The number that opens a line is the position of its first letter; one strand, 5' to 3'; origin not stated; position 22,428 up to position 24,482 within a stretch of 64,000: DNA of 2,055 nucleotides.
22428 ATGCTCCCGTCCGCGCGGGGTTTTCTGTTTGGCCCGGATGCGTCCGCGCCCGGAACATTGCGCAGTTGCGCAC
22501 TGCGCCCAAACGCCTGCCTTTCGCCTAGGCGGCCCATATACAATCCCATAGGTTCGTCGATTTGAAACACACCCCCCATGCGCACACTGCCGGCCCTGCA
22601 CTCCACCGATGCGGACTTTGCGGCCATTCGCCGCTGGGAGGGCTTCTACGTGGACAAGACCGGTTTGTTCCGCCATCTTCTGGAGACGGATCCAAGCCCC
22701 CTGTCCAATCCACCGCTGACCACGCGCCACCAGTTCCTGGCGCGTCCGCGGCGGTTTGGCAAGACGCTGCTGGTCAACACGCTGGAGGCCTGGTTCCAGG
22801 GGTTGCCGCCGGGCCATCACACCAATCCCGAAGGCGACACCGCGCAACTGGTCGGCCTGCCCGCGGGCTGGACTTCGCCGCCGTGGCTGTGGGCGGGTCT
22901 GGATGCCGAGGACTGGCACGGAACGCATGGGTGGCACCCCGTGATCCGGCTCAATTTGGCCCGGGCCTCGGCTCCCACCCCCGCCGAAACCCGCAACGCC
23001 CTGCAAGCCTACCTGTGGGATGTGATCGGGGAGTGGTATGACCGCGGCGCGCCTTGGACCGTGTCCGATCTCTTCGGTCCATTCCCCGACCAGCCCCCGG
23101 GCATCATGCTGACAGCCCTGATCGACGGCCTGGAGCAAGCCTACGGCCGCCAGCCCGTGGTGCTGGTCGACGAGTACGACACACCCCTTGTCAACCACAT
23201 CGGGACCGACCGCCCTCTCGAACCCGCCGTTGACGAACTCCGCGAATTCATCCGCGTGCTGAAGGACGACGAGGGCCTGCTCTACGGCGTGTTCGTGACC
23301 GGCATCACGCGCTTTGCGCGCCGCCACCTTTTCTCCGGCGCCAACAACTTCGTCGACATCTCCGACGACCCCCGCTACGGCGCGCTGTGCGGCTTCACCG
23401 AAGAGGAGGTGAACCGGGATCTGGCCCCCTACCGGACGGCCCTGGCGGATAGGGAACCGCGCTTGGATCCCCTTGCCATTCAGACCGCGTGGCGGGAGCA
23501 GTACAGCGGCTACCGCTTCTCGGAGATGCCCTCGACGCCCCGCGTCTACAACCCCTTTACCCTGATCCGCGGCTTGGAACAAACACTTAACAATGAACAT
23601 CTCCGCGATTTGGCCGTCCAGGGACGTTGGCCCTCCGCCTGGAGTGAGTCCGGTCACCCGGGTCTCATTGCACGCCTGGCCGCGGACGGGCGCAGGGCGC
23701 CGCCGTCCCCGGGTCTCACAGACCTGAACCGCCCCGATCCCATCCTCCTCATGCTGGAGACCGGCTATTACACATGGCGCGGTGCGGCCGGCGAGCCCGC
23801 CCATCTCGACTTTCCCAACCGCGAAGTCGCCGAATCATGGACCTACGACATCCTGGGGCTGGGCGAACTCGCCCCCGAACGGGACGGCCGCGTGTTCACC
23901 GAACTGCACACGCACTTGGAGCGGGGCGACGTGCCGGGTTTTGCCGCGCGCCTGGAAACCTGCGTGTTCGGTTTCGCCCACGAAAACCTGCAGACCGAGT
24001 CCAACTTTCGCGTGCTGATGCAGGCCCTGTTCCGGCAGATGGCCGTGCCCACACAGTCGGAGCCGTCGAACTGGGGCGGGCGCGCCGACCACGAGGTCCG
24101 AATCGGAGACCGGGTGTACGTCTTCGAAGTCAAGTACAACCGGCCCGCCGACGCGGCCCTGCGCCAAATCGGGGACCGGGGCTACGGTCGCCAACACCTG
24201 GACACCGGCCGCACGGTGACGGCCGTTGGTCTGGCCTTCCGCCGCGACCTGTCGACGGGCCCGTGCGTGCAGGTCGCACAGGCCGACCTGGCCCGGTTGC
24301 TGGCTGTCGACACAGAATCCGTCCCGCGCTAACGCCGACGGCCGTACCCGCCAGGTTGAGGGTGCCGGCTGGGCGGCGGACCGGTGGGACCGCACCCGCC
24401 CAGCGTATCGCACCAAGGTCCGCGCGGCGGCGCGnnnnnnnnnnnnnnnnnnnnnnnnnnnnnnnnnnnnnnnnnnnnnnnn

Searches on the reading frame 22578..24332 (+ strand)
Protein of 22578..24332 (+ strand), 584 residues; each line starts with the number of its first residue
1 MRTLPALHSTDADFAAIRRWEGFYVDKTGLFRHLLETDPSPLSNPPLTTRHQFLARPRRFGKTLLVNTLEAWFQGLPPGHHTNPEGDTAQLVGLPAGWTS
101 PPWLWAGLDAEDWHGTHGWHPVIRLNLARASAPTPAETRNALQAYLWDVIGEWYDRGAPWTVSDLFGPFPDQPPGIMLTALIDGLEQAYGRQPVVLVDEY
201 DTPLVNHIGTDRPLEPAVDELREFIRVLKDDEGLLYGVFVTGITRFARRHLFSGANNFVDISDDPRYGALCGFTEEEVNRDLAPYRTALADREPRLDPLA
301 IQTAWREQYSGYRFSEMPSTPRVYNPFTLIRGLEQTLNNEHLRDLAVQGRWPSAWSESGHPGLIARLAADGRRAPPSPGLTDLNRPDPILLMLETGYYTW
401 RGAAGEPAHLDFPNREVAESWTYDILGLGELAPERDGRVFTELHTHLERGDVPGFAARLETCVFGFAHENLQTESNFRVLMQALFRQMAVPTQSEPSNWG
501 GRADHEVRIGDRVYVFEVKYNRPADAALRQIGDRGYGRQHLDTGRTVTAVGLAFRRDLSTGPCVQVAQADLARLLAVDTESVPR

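Call 75: search_protein_families(library=pfam, proteins=[window:22578-24332:+], max_evalue=0.00001)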
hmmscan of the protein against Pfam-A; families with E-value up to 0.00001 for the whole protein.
window:22578-24332:+ (584 aa): 2 families
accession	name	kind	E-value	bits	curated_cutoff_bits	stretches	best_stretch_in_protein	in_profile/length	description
PF09820.16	AAA-ATPase_like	-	3.6e-29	102.5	26.1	1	13-252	6-201/201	Predicted AAA-ATPase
PF08011.17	PDDEXK_9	-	4.6e-06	27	25.5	1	473-556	2-97/105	PD-(D/E)XK nuclease superfamily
